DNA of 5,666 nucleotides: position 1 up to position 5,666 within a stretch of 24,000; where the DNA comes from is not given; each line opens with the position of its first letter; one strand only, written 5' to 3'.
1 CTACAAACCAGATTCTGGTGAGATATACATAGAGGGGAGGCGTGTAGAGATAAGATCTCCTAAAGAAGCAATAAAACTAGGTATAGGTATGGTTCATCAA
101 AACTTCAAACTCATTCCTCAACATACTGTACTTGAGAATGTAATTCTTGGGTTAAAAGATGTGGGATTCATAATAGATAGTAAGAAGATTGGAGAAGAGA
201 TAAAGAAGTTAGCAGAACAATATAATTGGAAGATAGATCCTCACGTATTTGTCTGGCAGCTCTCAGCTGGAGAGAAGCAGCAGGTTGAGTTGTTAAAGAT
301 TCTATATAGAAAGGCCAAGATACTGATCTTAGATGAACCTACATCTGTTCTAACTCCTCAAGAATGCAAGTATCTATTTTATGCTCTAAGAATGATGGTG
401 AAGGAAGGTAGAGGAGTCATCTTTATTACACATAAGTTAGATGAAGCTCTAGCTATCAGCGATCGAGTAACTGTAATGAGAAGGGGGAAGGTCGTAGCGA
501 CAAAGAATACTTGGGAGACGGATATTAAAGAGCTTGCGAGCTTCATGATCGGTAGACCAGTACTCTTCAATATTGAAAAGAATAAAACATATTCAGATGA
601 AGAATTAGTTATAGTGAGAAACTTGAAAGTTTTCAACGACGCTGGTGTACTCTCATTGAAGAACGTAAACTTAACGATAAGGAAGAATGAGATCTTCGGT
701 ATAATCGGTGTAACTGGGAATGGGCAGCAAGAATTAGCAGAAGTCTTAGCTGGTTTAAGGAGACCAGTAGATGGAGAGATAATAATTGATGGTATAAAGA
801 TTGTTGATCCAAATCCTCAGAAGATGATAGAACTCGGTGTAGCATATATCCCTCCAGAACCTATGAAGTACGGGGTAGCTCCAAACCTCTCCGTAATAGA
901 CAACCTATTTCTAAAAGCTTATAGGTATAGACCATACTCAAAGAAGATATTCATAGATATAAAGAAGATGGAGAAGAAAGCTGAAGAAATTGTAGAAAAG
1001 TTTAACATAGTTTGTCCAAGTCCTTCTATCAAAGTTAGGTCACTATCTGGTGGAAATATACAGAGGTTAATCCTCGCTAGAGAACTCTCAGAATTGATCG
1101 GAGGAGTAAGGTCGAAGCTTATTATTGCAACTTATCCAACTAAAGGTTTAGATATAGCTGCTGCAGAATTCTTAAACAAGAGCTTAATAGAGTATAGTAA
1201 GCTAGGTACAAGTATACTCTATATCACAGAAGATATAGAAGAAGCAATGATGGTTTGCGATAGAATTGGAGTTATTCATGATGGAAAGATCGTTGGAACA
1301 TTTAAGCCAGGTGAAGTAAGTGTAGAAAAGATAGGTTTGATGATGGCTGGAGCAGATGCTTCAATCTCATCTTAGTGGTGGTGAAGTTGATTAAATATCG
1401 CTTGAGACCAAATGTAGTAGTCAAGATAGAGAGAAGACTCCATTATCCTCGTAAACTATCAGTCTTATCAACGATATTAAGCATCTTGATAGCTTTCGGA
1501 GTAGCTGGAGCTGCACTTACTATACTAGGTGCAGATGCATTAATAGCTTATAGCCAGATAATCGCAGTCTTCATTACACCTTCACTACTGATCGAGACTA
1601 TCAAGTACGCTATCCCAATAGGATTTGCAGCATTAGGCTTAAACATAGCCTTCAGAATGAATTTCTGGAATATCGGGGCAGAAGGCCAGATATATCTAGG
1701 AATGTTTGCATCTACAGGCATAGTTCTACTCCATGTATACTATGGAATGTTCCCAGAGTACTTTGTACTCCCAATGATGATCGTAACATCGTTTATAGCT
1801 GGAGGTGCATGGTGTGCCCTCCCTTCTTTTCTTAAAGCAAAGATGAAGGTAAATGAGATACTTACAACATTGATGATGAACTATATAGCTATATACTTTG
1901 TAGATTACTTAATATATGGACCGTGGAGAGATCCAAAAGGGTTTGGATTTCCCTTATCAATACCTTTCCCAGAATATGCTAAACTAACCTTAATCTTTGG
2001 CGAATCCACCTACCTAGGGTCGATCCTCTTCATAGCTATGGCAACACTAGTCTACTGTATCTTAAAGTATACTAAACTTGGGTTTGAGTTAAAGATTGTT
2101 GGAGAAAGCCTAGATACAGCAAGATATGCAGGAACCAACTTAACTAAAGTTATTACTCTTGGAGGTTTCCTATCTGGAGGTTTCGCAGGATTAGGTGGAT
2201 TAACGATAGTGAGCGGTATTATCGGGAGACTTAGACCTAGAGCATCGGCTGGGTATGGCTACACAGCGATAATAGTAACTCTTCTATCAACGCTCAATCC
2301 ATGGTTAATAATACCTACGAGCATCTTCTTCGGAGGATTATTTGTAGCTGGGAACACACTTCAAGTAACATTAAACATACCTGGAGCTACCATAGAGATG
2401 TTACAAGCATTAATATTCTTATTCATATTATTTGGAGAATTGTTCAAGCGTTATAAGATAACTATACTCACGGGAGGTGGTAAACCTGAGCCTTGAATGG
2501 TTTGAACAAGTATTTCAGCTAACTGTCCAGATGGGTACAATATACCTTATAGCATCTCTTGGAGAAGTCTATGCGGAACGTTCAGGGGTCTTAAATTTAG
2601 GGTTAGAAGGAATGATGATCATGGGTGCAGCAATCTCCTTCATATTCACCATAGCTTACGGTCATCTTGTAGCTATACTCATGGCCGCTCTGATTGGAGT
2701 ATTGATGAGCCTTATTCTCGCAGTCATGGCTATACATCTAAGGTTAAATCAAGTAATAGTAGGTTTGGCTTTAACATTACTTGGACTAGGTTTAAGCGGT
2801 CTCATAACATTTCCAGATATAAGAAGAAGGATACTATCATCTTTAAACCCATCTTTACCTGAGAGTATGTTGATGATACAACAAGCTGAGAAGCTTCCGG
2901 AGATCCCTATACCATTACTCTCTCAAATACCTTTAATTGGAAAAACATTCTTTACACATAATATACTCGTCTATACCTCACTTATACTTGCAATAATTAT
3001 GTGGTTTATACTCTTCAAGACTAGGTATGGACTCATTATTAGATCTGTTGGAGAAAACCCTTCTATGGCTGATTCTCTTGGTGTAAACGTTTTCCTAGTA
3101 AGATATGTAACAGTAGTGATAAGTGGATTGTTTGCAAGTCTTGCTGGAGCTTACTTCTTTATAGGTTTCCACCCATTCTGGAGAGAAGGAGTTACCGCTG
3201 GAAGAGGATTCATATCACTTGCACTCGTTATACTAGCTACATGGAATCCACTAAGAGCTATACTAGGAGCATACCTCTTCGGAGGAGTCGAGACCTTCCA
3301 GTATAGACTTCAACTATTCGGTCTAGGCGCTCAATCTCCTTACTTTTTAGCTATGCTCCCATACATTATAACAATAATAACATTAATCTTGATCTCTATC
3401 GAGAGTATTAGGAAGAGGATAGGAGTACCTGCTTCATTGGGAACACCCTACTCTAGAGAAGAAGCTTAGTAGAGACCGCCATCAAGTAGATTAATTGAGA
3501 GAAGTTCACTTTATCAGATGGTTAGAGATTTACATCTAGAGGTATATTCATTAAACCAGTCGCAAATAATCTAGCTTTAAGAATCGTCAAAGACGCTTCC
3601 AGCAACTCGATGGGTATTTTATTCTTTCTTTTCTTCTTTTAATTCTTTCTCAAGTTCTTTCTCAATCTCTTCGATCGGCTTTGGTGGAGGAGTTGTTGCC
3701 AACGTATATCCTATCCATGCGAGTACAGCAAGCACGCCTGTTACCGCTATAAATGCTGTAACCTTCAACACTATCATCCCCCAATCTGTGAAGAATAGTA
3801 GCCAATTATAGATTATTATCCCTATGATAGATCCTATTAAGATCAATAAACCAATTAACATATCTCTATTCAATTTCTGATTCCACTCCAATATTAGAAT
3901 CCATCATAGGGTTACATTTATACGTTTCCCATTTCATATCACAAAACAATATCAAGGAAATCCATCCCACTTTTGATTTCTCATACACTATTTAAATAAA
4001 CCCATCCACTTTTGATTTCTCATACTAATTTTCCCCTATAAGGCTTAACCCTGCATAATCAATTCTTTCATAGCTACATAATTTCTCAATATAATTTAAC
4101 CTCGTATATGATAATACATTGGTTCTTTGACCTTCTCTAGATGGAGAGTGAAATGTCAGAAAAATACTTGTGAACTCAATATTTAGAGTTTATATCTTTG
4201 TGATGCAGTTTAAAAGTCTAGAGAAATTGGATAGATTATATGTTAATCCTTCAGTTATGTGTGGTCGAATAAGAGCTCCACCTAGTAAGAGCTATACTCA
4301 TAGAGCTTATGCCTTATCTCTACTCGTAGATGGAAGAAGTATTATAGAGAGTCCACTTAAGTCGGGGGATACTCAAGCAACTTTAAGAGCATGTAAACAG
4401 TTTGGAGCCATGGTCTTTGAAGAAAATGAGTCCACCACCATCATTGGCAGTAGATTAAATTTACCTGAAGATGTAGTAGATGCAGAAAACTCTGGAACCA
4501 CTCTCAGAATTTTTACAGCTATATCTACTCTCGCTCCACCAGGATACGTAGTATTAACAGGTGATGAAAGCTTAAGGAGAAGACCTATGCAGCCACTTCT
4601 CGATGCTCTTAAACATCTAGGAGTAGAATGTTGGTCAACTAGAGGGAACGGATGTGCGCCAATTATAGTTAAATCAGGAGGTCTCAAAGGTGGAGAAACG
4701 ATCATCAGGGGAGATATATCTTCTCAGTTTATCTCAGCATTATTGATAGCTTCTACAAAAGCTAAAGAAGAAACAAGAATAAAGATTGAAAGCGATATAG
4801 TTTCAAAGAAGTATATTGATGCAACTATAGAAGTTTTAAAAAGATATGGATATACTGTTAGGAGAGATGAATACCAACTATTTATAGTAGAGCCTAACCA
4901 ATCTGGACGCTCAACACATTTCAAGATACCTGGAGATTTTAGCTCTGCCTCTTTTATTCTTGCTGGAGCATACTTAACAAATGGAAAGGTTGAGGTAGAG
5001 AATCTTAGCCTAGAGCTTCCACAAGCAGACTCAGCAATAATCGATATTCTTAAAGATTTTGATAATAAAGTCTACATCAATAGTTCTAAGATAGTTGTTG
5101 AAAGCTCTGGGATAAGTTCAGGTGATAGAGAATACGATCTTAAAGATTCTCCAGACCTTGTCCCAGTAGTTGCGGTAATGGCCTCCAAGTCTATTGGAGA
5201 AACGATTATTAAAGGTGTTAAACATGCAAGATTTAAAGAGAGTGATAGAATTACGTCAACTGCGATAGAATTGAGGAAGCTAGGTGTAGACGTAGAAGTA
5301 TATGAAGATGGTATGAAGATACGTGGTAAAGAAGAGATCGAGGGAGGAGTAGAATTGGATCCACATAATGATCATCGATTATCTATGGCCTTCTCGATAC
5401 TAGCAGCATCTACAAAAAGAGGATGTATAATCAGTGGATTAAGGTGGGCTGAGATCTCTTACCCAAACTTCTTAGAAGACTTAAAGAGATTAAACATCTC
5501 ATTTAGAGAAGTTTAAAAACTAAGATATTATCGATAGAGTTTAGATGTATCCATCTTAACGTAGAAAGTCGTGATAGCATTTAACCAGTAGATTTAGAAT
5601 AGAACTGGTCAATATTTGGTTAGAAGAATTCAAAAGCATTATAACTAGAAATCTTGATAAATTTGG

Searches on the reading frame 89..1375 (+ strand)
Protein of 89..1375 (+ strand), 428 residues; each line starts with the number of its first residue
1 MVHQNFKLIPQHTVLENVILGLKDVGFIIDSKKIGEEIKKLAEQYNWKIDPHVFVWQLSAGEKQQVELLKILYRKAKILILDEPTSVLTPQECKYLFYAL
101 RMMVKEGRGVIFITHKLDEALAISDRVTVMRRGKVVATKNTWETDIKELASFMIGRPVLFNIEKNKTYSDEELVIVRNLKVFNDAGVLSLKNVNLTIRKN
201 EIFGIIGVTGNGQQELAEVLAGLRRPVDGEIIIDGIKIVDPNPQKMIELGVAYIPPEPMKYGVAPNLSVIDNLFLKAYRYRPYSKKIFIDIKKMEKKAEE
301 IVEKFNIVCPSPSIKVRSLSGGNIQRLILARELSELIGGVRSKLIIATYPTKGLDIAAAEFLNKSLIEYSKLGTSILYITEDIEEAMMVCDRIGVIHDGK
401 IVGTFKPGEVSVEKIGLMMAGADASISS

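Call 18: search_protein_families(library=pfam, proteins=[window:89-1375:+], max_evalue=0.001)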
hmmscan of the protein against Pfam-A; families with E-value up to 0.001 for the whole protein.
window:89-1375:+ (428 aa): 1 family
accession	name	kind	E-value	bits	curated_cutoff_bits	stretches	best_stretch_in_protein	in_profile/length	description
PF00005.33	ABC_tran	-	1e-27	97.8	25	2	190-334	1-124/137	ABC transporter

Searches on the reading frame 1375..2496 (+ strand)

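Call 18: search_protein_families(library=pfam, proteins=[window:1375-2496:+], max_evalue=0.001)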
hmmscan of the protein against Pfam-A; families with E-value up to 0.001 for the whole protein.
window:1375-2496:+ (373 aa): 1 family
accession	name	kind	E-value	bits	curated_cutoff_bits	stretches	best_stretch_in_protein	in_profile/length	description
PF02653.21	BPD_transp_2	-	1.1e-35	123.5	26.8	1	73-352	3-269/269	Branched-chain amino acid transport system / permease component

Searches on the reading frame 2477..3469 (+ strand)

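Call 18: search_protein_families(library=pfam, proteins=[window:2477-3469:+], max_evalue=0.001)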
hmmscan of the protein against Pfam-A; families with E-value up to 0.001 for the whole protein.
window:2477-3469:+ (330 aa): 1 family
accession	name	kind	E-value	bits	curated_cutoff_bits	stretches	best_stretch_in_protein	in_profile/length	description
PF02653.21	BPD_transp_2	-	1.3e-31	110.2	26.8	1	19-302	8-268/269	Branched-chain amino acid transport system / permease component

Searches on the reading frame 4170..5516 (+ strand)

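Call 18: search_protein_families(library=pfam, proteins=[window:4170-5516:+], max_evalue=0.001)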
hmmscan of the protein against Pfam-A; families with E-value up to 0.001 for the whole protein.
window:4170-5516:+ (448 aa): 1 family
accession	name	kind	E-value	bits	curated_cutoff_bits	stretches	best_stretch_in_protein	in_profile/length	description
PF00275.25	EPSP_synthase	-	8.1e-100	334.9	22.8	1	30-438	7-417/417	EPSP synthase (3-phosphoshikimate 1-carboxyvinyltransferase)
